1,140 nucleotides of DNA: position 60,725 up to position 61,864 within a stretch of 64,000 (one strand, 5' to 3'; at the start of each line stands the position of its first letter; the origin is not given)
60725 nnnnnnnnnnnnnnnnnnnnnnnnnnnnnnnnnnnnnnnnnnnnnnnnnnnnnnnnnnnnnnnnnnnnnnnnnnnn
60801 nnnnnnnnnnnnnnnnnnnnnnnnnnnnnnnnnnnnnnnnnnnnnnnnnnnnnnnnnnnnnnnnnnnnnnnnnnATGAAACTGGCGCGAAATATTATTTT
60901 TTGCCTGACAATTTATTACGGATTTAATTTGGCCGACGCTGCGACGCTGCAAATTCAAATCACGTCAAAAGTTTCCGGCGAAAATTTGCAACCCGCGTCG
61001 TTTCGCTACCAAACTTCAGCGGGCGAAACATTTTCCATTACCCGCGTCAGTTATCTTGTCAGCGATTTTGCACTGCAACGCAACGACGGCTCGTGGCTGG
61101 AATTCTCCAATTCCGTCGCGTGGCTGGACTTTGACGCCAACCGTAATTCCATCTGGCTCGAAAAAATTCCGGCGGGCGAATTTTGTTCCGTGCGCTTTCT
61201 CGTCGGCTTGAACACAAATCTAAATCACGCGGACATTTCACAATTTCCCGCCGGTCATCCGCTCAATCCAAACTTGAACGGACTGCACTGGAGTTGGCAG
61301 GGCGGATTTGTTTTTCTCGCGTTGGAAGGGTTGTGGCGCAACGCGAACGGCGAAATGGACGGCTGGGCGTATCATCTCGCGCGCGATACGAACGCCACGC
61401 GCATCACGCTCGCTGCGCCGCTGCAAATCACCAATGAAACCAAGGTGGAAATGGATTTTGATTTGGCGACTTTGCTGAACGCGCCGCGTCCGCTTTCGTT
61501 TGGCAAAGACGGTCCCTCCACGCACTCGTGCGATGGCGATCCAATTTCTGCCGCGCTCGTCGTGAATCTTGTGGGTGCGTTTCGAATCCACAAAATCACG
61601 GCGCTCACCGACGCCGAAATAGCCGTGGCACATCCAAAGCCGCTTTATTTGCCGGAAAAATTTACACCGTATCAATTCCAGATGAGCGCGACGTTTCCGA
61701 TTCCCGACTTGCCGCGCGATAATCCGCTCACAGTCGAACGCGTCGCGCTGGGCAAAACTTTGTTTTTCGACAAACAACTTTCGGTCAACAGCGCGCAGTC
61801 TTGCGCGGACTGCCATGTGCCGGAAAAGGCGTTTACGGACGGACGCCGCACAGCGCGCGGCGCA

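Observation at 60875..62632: MbnP-like and MbnH-like (diheme peroxidase) domains fused in one polypeptide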

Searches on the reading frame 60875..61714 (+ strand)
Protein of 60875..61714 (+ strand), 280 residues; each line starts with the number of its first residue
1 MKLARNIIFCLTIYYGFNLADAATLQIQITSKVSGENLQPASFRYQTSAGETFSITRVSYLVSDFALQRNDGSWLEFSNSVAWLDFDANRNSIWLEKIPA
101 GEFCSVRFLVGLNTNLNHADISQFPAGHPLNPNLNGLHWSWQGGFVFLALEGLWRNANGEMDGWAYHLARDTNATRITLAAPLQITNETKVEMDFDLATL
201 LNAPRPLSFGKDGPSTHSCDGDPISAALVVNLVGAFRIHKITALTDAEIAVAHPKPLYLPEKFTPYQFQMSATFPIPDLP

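Call 20: search_solved_structures(query=window:60875-61714:+, max_evalue=10, show_alignments=3)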
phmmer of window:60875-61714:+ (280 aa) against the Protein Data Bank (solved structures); distinct sequences matched with E-value up to 10: 0.

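Call 34: search_protein_representatives(protein=window:60875-61699:+)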
Query: 275 residues. Proteins with E-value up to 0.001 (for the whole library): 2692; up to 1e-10: 564; up to 1e-30: 88. The best 150 are listed.
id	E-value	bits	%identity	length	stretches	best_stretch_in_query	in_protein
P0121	4.0e-79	282.3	49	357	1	11-275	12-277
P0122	3.3e-70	253.1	44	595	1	8-275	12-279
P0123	3.3e-66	240.0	55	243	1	18-210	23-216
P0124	6.5e-66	239.0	56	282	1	11-210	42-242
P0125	4.1e-64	233.1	73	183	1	1-146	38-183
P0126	1.4e-61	224.8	59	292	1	98-275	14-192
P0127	2.0e-57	211.1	57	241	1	10-173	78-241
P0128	4.1e-53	197.0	43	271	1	20-240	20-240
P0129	1.0e-52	195.7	43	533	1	20-275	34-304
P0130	3.4e-52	194.0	47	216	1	6-219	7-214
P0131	1.3e-51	192.1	61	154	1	61-197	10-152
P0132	2.8e-50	187.7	77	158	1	20-135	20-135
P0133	3.7e-50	187.3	39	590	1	22-275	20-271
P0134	4.3e-50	187.1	45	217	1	22-218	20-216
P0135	1.2e-49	185.7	40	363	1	22-274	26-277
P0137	4.6e-48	180.4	39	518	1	20-275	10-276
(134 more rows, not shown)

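Call 39: search_solved_structures(query=A2, max_evalue=10, show_alignments=3)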
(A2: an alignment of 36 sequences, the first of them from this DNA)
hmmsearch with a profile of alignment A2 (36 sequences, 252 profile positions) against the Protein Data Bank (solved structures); distinct sequences matched with E-value up to 10: 1.
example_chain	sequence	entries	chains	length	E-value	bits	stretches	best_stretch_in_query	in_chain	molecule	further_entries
7l6g_A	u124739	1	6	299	0.0049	19.6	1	97-181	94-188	Metallo-mystery pair system four-Cys motif protein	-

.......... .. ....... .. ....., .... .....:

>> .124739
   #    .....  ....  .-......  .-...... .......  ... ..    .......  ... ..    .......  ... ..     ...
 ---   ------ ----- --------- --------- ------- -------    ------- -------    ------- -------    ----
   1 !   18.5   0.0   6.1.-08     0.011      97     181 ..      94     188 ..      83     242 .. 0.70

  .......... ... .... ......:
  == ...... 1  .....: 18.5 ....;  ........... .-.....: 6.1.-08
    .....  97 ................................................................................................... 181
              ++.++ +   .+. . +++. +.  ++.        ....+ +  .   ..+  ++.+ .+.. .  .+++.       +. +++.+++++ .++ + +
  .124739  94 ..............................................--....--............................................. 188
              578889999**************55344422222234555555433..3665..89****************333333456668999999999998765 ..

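Call 41: find_homologous_proteins(query=A2, max_evalue=0.00001)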
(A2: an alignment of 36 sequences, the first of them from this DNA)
Query A2 (36 sequences) (275 aa, profile of the alignment): 160 proteins with E <= 0.00001 among 5717 candidates; the best 120 are listed.
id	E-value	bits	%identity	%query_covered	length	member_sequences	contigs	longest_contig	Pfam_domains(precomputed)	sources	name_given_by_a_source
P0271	8.3e-85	302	57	100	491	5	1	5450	PF03150.20,PF20243.4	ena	-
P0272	1.2e-81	292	78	98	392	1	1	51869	PF03150.20,PF20243.4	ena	-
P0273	4.4e-80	287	85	100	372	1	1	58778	PF03150.20,PF20243.4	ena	-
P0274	9.7e-80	286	87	100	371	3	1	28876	PF03150.20,PF20243.4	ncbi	-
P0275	1.4e-79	285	82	93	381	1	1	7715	PF20243.4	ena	-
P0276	1.4e-79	285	38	85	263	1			PF20243.4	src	-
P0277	3.5e-79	284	86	91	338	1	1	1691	PF03150.20,PF20243.4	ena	-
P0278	4.0e-79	284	83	90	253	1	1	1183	PF20243.4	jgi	-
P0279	6.6e-79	283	71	100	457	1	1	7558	PF03150.20,PF20243.4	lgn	-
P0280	2.0e-78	281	73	100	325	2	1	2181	PF20243.4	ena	-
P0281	2.4e-78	281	72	100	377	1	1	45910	PF03150.20,PF20243.4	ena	-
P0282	2.5e-78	281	74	92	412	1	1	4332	PF03150.20,PF20243.4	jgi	-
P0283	2.6e-78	281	49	92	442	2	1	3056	PF03150.20,PF20243.4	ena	-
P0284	3.0e-78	281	65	100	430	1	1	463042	PF03150.20,PF20243.4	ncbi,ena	-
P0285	5.4e-78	280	93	100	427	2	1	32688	PF03150.20,PF20243.4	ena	-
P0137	4.2e-74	267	37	97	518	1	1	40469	PF03150.20,PF20243.4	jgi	jgi:hypothetical protein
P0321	1.4e-68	249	37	91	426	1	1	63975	PF03150.20,PF20243.4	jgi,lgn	jgi:mono/diheme cytochrome c family protein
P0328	3.9e-66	241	35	98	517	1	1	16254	PF03150.20,PF20243.4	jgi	jgi:hypothetical protein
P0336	4.9e-62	228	29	73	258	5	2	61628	PF20243.4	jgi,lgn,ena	-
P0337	1.2e-61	226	29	72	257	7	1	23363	PF20243.4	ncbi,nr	ncbi:MAG: hypothetical protein KJS92_00280 [Bacteroidetes bacterium]|nr:hypothetical protein [Bacter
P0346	6.7e-59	217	38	44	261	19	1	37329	PF20243.4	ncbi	-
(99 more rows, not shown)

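Call 49: find_related_loci(query=A5, collection=genome_contigs, flank=6000)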
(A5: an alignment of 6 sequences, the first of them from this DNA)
Query A5 (275 aa) in genome_contigs; peptide patterns used: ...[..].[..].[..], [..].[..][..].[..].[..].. (x = any residue, [..] = any of these).
530 stretches matched a pattern; 501 encode a relative of the query (tblastn E <= 1e-3); the best 80 are kept; 80 distinct loci.
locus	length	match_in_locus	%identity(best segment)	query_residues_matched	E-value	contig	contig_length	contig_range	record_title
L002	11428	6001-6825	93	1-275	2e-176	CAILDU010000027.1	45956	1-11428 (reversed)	MAG: uncultured Verrucomicrobia subdivision 3 bacterium isolate VK4_bin-0324 genome assembly, contig: bin-0324:027/209,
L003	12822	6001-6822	85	3-275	1e-158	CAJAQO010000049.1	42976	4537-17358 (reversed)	MAG: uncultured Verrucomicrobia subdivision 3 bacterium isolate B-2_bin-237 genome assembly, contig: bin-237:049/335, wh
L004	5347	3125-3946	82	1-275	2e-155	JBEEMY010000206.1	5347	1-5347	MAG: Verrucomicrobiota bacterium isolate comocreek_2019_sw_WHONDRS-S19S_0026_F_bin.3 scaffold_1013, whole genome shotgun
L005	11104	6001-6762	88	22-275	6e-153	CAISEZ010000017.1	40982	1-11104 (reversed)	MAG: uncultured Verrucomicrobia subdivision 3 bacterium isolate Umea_bin-09539 genome assembly, contig: bin-09539:017/16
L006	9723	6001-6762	85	22-275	3e-151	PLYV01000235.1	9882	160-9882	MAG: Limisphaerales bacterium isolate palsa_1443 73.20120700_P3D.225_contig_463646, whole genome shotgun sequence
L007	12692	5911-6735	80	1-275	9e-150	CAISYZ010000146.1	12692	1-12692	MAG: uncultured Verrucomicrobia subdivision 3 bacterium isolate AM_bin-2963 genome assembly, contig: bin-2963:146/260, w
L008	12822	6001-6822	79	1-275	3e-149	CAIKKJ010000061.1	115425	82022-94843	MAG: uncultured Verrucomicrobia subdivision 3 bacterium isolate Umea1_bin-1418 genome assembly, contig: bin-1418:061/213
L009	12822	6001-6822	80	1-275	7e-149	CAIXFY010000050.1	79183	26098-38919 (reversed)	MAG: uncultured Verrucomicrobia subdivision 3 bacterium isolate VK1_bin-0319 genome assembly, contig: bin-0319:50/85, wh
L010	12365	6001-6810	80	6-274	4e-148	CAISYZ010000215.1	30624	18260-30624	MAG: uncultured Verrucomicrobia subdivision 3 bacterium isolate AM_bin-2963 genome assembly, contig: bin-2963:215/260, w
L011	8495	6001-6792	84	8-275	2e-147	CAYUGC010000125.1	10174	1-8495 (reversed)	MAG TPA_asm: uncultured Bifidobacteriaceae bacterium isolate binchicken_co241_251 genome assembly, contig: NODE_6745_len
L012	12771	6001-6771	82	19-275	9e-147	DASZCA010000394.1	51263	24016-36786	MAG TPA_asm: Verrucomicrobiia bacterium isolate SMAG_U6430 k141_19352, whole genome shotgun sequence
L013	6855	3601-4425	78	1-275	8e-147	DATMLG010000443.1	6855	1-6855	MAG TPA_asm: Verrucomicrobiia bacterium isolate SMAG_U12791 k141_1175087, whole genome shotgun sequence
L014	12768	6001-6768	82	20-275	6e-145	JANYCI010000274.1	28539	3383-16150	MAG: Limisphaerales bacterium isolate 336R_metabinner_137 336R_k141_952531, whole genome shotgun sequence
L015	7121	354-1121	81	20-275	6e-145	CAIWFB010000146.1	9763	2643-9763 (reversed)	MAG: uncultured Verrucomicrobia subdivision 3 bacterium isolate KR_bin-4047 genome assembly, contig: bin-4047:146/354, w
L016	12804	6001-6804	79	8-275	3e-144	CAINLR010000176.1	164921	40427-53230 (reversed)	MAG: uncultured Verrucomicrobia subdivision 3 bacterium isolate MJ-time_bin-3030 genome assembly, contig: bin-3030:176/1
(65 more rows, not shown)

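Call 58: find_encoding_contigs(protein=P0337, flank=5000, max_places=2)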
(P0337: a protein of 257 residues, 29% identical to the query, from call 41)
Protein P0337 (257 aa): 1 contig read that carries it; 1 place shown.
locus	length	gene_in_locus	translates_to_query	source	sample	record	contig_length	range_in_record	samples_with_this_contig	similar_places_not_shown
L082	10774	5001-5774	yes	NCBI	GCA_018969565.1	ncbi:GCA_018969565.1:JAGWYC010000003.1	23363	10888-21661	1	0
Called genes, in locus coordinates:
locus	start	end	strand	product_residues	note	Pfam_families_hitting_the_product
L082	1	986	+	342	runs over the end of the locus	PF13310:Virulence_RhuM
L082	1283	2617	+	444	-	PF05572:Peptidase_M43, PF18962:Por_Secre_tail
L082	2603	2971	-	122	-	-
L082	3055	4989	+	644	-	PF17900:Peptidase_M1_N (weak), PF01433:Peptidase_M1, PF18962:Por_Secre_tail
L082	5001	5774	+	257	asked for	PF20243:MbnP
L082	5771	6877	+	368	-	PF03150:CCP_MauG, PF00034:Cytochrom_C (faint)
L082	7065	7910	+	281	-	PF06325:PrmA, PF13489:Methyltransf_23 (faint), PF05175:MTS, PF02475:TRM5-TYW2_MTfase (weak), PF08241:Methyltransf_11, PF13649:Methyltransf_25, PF13847:Methyltransf_31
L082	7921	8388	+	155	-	-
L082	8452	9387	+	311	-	PF01029:NusB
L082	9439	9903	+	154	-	PF07610:DUF1573, PF22544:HYDIN_VesB_CFA65-like_Ig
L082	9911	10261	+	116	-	PF02699:YajC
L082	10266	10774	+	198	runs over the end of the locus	PF01121:CoaE, PF13238:AAA_18 (weak)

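Call 59: find_encoding_contigs(protein=P0336, flank=5000, max_places=2)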
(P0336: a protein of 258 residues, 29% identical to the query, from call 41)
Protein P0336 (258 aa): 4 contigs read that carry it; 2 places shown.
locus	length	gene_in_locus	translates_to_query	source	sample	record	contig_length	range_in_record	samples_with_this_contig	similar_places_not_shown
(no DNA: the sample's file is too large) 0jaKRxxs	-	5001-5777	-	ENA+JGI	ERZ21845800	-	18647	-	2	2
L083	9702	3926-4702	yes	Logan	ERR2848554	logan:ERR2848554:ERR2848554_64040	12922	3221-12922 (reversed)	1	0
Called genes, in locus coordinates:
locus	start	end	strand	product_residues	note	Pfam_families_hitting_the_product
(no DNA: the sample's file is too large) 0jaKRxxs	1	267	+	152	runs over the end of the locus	PF01381:HTH_3 (weak)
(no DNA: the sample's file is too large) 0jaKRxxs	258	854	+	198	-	PF02661:Fic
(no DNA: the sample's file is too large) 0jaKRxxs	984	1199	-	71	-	-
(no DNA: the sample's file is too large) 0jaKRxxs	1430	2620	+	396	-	PF05572:Peptidase_M43, PF18962:Por_Secre_tail (weak)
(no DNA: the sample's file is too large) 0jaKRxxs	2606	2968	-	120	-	-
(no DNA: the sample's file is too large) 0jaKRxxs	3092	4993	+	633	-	PF01433:Peptidase_M1, PF18962:Por_Secre_tail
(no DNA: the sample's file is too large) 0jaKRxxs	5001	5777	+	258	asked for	PF20243:MbnP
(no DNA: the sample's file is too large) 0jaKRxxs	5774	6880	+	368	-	PF03150:CCP_MauG, PF00034:Cytochrom_C (faint)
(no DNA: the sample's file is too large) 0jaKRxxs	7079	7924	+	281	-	PF06325:PrmA, PF05175:MTS, PF02475:TRM5-TYW2_MTfase (weak), PF13847:Methyltransf_31, PF08241:Methyltransf_11, PF13649:Methyltransf_25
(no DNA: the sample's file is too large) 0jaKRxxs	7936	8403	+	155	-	-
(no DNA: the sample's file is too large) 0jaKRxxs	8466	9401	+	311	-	PF01029:NusB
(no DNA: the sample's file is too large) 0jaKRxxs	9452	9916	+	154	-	PF07610:DUF1573, PF22544:HYDIN_VesB_CFA65-like_Ig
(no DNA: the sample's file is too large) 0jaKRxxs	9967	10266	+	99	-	PF02699:YajC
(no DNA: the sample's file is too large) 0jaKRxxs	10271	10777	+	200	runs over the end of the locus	PF01121:CoaE, PF13238:AAA_18 (faint)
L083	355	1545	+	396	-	PF05572:Peptidase_M43, PF18962:Por_Secre_tail (weak)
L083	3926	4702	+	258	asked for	PF20243:MbnP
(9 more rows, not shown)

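Call 60: find_encoding_contigs(protein=P0346, flank=5000, max_places=2)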
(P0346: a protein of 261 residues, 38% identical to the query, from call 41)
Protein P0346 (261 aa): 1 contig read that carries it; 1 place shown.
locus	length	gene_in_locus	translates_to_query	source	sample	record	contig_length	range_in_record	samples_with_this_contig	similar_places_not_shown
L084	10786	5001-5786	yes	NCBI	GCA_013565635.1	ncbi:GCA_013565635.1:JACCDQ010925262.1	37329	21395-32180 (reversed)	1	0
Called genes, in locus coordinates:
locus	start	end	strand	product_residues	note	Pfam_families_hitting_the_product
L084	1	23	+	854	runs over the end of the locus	PF07244:POTRA (weak), PF08479:POTRA_2 (faint), PF07244:POTRA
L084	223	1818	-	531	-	PF00171:Aldedh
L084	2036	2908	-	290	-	PF00892:EamA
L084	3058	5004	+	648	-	PF01433:Peptidase_M1, PF18962:Por_Secre_tail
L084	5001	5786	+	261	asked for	PF20243:MbnP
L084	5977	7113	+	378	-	PF03150:CCP_MauG, PF00034:Cytochrom_C (faint)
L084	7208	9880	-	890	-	PF00809:Pterin_bind, PF02607:B12-binding_2, PF02310:B12-binding, PF02965:Met_synt_B12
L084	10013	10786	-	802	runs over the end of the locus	PF00676:E1_dh, PF02779:Transket_pyr, PF02780:Transketolase_C, PF17147:PFOR_II (weak)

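Call 72: search_solved_structures(query=A6, max_evalue=10, show_alignments=2)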
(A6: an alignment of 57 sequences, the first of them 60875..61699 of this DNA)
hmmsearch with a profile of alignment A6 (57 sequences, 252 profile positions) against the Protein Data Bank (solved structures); distinct sequences matched with E-value up to 10: 1.
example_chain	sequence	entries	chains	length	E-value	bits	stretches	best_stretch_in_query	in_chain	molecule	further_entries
7l6g_A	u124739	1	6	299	0.041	16.7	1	100-183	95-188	Metallo-mystery pair system four-Cys motif protein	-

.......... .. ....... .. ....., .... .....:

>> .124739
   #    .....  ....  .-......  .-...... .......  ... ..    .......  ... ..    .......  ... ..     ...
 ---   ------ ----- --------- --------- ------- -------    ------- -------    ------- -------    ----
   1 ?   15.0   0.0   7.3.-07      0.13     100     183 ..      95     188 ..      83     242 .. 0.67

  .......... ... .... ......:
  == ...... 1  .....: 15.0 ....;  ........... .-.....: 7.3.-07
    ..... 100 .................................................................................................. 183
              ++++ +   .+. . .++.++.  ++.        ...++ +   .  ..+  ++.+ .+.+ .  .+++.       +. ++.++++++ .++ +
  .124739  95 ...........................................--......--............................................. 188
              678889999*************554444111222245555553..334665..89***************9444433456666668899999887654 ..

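Call 75: find_encoding_contigs(protein=P0137, flank=6000, max_places=1)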
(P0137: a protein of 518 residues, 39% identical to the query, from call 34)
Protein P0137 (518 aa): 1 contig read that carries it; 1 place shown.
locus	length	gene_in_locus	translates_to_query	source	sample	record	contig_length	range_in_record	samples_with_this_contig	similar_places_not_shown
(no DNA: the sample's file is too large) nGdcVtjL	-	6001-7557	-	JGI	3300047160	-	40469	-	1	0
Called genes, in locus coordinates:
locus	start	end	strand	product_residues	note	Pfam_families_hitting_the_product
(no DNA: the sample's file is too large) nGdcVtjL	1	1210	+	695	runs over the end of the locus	PF13884:Peptidase_S74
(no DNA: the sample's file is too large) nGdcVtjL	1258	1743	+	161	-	-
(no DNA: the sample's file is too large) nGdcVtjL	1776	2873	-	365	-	PF00672:HAMP, PF00512:HisKA, PF02518:HATPase_c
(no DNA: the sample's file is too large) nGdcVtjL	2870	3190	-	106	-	-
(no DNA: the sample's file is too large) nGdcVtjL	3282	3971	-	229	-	PF00072:Response_reg, PF00486:Trans_reg_C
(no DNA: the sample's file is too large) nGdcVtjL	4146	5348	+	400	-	PF14240:YHYH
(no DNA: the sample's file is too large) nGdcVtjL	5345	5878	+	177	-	-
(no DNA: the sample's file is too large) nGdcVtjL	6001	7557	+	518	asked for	PF20243:MbnP, PF03150:CCP_MauG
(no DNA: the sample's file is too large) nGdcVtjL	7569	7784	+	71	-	-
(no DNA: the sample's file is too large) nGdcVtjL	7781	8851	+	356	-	PF14240:YHYH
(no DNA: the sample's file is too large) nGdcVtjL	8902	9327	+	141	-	PF00036:EF-hand_1 (faint), PF13202:EF-hand_5 (faint), PF13405:EF-hand_6 (faint)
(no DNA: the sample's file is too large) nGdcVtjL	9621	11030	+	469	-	PF00501:AMP-binding, PF13193:AMP-binding_C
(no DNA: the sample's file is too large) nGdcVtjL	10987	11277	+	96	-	PF00550:PP-binding (weak)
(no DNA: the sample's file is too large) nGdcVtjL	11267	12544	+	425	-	-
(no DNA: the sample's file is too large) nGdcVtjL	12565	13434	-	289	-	-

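Call 76: find_encoding_contigs(protein=P0328, flank=6000, max_places=1)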
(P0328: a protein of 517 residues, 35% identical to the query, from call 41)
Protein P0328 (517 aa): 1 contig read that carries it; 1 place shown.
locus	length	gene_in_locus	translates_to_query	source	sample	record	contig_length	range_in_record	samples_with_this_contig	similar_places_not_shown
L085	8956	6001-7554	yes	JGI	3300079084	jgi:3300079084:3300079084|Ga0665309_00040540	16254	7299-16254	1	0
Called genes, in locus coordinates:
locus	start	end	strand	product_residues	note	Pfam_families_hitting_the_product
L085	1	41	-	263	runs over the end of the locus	PF00528:BPD_transp_1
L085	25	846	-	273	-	PF00005:ABC_tran, PF13401:AAA_22 (weak), PF13304:AAA_21 (weak)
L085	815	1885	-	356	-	PF13379:NMT1_2, PF09084:NMT1, PF12974:Phosphonate-bd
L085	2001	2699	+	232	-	PF00072:Response_reg, PF00486:Trans_reg_C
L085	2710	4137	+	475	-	PF00672:HAMP, PF00512:HisKA, PF02518:HATPase_c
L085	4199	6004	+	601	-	PF14240:YHYH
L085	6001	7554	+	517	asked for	PF20243:MbnP, PF03150:CCP_MauG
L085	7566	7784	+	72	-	-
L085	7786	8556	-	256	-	PF00106:adh_short, PF13561:adh_short_C2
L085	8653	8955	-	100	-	?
